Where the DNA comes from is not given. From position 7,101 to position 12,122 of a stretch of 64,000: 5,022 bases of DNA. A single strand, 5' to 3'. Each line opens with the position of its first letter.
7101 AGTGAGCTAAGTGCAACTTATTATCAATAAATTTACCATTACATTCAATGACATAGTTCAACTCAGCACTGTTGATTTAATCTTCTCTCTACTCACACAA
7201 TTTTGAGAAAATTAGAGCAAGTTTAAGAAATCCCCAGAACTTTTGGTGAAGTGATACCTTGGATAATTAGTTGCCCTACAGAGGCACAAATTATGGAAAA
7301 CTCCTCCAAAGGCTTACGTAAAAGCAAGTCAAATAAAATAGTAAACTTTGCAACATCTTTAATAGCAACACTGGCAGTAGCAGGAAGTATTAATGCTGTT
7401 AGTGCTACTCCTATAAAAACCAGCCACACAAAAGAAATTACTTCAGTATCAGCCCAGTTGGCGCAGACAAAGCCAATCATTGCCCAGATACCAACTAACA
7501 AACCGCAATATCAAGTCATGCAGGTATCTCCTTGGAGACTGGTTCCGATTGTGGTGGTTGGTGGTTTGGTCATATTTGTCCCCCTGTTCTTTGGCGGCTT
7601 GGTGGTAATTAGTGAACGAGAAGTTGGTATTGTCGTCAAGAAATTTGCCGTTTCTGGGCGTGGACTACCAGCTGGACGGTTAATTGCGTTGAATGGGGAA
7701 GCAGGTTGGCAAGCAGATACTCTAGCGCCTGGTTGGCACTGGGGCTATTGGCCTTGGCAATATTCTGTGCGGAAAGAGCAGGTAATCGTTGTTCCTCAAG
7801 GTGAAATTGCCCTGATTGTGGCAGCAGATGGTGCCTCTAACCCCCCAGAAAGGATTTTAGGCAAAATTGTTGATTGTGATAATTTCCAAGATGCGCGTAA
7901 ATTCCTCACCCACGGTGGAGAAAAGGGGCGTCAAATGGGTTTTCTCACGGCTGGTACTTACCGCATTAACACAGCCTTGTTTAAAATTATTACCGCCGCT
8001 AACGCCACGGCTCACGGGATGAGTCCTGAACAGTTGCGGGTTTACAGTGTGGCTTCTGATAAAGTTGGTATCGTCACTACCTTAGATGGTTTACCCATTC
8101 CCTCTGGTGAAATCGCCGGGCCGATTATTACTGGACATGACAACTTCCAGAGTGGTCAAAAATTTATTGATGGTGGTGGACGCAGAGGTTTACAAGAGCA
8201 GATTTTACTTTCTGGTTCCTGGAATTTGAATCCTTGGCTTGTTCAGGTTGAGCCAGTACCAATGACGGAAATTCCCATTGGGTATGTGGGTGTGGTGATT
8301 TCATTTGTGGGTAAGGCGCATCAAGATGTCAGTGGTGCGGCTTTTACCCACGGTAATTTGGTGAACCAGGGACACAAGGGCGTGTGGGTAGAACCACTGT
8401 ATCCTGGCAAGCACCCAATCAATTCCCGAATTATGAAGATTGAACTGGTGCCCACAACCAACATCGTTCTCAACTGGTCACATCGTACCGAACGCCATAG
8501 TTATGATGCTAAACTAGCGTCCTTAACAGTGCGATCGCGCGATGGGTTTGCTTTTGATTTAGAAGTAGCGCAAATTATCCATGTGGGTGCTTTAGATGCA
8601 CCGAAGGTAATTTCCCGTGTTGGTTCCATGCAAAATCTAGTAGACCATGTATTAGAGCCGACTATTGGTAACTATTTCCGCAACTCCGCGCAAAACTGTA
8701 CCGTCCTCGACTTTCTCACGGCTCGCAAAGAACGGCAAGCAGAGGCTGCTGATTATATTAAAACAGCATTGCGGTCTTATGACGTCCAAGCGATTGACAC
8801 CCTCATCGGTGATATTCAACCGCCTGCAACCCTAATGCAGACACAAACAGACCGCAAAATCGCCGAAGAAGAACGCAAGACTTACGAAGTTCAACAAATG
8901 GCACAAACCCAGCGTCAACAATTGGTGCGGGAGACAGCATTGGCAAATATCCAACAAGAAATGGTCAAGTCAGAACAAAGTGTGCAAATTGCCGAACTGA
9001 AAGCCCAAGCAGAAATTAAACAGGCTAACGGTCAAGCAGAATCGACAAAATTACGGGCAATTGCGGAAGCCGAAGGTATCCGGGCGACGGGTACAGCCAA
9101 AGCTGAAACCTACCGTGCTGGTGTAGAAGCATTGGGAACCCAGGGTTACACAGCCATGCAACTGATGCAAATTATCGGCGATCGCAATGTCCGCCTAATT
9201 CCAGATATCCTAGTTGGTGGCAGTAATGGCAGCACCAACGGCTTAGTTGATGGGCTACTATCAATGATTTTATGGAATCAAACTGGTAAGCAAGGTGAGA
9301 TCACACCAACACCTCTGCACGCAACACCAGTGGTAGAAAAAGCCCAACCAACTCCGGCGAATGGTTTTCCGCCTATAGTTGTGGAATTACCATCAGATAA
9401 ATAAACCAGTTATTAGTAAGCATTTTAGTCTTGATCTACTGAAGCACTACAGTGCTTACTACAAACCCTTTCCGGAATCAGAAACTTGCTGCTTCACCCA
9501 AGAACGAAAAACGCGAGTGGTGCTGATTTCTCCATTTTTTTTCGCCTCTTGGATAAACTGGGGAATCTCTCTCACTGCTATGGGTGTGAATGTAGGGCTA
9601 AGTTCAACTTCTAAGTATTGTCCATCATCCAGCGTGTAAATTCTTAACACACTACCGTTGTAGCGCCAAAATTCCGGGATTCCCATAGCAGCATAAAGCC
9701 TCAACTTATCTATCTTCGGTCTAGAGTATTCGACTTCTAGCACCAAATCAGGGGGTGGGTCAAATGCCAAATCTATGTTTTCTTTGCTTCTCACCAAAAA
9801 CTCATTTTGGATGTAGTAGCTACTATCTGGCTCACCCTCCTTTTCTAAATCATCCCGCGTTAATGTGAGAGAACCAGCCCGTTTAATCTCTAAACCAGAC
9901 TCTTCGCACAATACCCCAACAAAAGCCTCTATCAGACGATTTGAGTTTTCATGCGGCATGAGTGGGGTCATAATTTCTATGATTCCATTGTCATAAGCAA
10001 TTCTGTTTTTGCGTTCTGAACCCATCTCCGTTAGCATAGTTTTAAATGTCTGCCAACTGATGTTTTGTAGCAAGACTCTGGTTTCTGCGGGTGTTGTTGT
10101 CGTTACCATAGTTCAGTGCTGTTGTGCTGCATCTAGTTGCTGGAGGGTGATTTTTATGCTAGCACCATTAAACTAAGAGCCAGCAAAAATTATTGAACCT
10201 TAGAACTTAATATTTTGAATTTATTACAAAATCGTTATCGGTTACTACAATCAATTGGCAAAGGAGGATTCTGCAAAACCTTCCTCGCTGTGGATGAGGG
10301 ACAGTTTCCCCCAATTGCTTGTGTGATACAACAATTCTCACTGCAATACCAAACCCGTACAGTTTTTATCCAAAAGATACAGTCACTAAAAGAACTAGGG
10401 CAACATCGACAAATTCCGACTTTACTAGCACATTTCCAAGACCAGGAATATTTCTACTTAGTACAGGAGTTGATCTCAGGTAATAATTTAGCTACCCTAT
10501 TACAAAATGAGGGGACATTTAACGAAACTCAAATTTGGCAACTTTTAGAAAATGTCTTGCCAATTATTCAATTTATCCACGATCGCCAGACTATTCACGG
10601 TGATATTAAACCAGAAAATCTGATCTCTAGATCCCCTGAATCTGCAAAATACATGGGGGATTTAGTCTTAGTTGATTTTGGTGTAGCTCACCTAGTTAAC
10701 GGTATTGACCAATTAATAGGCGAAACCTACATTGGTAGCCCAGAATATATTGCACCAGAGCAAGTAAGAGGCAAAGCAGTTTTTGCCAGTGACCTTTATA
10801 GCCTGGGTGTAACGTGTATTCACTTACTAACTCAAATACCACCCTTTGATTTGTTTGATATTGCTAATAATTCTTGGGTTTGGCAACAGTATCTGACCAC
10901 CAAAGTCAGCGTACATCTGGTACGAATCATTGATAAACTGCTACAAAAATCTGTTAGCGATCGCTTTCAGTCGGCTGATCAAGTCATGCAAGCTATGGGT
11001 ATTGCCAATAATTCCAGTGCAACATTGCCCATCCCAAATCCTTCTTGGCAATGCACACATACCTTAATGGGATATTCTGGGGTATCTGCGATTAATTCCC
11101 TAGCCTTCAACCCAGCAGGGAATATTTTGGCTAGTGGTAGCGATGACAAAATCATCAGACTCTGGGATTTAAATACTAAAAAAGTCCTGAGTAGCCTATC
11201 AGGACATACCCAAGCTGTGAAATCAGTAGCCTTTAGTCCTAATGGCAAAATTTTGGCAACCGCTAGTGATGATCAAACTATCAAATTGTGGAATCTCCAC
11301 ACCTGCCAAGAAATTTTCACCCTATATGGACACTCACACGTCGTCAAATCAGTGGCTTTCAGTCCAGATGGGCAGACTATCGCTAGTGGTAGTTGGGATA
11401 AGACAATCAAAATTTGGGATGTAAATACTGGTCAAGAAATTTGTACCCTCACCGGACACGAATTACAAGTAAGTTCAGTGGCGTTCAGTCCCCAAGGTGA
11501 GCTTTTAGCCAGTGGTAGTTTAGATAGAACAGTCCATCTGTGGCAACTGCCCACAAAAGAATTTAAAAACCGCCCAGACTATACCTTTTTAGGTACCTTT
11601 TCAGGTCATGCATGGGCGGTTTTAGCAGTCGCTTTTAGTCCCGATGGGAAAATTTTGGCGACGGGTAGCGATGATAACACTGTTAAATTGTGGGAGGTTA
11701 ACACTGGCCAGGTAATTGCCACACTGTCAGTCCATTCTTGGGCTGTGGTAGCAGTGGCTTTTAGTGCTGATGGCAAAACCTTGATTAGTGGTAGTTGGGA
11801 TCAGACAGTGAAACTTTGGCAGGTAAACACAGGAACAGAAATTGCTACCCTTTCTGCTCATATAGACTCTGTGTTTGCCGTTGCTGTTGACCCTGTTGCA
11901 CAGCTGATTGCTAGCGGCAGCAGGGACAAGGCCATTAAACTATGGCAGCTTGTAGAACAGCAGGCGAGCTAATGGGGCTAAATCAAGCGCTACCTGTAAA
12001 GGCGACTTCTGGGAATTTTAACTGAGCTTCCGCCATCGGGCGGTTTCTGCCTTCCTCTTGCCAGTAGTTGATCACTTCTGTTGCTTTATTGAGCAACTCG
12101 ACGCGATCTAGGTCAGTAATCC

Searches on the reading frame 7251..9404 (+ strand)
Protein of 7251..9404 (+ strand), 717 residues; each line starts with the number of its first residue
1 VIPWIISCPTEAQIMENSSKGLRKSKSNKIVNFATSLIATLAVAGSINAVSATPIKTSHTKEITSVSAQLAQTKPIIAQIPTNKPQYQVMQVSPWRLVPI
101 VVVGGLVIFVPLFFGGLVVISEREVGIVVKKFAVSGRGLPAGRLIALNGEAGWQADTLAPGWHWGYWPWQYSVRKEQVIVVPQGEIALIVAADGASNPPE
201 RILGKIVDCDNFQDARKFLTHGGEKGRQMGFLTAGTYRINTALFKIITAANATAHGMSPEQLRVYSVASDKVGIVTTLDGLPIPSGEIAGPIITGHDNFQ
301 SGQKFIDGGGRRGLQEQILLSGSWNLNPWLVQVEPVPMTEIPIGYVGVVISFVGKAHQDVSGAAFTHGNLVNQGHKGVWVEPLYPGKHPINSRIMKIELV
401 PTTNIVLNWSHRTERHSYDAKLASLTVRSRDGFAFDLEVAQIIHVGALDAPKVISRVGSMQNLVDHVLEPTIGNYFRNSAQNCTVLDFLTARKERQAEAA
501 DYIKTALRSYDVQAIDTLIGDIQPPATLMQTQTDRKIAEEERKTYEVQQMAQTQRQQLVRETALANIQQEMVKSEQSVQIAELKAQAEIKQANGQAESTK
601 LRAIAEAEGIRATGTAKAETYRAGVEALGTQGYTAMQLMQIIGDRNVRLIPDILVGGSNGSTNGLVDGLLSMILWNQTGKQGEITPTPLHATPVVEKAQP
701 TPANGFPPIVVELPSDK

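Call 39: search_protein_families(library=pfam, proteins=[window:7251-9404:+], max_evalue=0.0001)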
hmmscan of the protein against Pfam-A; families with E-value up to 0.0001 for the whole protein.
window:7251-9404:+ (717 aa): 1 family
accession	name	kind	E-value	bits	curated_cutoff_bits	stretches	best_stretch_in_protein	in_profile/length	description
PF01145.31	Band_7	-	1.5e-25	90.7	23.6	1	340-554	2-172/176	SPFH domain / Band 7 family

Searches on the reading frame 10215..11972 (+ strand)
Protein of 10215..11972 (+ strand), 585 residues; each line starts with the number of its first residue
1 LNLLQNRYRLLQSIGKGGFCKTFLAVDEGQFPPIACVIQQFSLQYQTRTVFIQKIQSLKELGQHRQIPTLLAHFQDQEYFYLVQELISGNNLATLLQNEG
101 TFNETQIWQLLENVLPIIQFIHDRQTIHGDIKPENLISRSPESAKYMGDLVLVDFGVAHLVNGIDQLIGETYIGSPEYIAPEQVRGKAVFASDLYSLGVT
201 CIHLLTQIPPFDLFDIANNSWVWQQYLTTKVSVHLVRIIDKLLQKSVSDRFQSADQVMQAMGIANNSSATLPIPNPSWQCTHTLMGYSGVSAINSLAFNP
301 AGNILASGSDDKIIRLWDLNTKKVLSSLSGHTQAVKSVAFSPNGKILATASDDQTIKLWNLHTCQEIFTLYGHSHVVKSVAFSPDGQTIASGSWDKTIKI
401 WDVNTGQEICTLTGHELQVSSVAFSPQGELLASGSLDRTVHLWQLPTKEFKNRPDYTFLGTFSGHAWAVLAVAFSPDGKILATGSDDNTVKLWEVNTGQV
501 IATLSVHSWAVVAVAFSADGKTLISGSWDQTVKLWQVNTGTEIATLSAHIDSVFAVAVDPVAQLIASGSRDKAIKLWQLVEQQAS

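Call 39: search_protein_families(library=pfam, proteins=[window:10215-11972:+], max_evalue=0.0001)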
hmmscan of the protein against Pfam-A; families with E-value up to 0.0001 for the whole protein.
window:10215-11972:+ (585 aa): 56 families (the best 25 are shown)
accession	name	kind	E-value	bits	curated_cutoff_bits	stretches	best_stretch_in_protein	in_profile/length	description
PF25174.1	Beta-prop_THOC3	-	9.3e-98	327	305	3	292-547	4-252/272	THOC3 beta-propeller domain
PF00400.38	WD40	-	1.2e-85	278.8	27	7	365-402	2-39/39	WD domain, G-beta repeat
PF25173.1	Beta-prop_WDR3_1st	-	8.9e-77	257.4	154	3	460-579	65-184/184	WDR3 first beta-propeller domain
PF25391.1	WD40_Gbeta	-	1.4e-64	218.6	150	4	324-446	135-256/340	G protein beta WD-40 repeat protein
PF24814.1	WD40_Prp19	-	4.5e-64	216.6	320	3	286-382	131-228/281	Prp19 WD40 domain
PF25175.1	Beta-prop_WDR5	-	7.3e-63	213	250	3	411-581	5-167/296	WDR5 beta-propeller domain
PF24817.1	WD40_WDHD1_1st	-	4.3e-56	190.7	109.9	4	376-450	88-162/291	WDHD1 first WD40 domain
PF24807.1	WD40_CDC20-Fz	-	3.1e-52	178.2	200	2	387-577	104-292/292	CDC20/Fizzy WD40 domain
PF25172.1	Beta-prop_WDR3_2nd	-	4.3e-51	174.3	140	2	321-444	164-287/293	WDR3 second beta-propeller domain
PF24105.1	Beta-prop_CAF1B_HIR1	-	2.4e-45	155.6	80.5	2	323-453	61-209/383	CAF1B/HIR1 beta-propeller domain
PF23414.1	Beta-prop_EML_2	-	1e-43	150.1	90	2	295-449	3-157/266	Echinoderm microtubule-associated protein second beta-propeller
PF24805.1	EIF3I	-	1.3e-43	149.8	200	3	411-522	5-107/324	EIF3I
PF25168.1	Beta-prop_WDR36-Utp21_2nd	-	3e-41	142.3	84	3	291-393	199-300/335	WDR36/Utp21 second beta-propeller domain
PF25047.1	Beta-prop_TEP1_2nd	-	4e-41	141.3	89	3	410-579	35-204/255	TEP-1 second beta-propeller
PF24796.1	WDR55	-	8e-37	127.3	200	3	416-582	7-169/296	WDR55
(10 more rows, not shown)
